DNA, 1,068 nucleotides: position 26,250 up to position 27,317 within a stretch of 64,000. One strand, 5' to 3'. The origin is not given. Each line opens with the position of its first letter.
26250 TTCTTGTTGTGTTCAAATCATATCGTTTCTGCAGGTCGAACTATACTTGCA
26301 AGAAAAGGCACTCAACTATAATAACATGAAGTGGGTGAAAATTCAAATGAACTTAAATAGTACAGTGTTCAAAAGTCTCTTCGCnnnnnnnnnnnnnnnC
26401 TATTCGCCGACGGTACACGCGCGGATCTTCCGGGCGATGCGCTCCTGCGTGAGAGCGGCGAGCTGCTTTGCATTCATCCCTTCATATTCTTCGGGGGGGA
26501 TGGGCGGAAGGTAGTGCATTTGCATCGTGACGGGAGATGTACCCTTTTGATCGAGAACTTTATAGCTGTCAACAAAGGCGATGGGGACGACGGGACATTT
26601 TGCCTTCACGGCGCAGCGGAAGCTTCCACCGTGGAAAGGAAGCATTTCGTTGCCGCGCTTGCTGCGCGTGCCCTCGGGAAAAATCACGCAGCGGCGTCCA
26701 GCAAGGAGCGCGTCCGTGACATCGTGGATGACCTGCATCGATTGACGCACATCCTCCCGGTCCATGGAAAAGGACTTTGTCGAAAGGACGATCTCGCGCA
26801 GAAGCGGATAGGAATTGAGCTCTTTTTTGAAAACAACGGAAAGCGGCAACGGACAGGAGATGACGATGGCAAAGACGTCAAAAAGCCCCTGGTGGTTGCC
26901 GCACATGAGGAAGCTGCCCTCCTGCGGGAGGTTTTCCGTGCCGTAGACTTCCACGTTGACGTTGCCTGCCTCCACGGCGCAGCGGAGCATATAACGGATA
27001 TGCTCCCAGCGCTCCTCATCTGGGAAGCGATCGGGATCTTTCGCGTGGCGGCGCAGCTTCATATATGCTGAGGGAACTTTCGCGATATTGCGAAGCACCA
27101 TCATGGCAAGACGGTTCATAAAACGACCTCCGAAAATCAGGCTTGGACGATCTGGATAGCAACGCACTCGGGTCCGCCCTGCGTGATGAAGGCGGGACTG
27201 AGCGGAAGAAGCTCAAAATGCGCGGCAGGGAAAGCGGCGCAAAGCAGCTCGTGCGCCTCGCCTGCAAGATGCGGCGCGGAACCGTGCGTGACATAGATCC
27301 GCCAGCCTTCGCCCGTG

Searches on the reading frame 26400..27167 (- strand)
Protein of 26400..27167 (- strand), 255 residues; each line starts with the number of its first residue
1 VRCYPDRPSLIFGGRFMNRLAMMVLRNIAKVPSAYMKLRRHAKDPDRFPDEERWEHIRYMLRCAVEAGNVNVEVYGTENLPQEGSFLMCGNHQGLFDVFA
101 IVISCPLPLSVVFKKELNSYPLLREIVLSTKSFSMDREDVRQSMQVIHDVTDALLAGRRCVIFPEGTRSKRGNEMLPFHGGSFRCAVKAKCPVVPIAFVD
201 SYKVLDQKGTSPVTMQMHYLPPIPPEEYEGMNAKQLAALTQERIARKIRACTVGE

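Call 8: search_protein_families(library=pfam, proteins=[window:26400-27167:-], max_evalue=0.001)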
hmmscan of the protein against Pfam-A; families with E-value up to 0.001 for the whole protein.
window:26400-27167:- (255 aa): 1 family
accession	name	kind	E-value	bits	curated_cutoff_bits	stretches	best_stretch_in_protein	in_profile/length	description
PF01553.26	Acyltransferase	-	2.1e-26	92.7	23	1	72-198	2-131/132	Acyltransferase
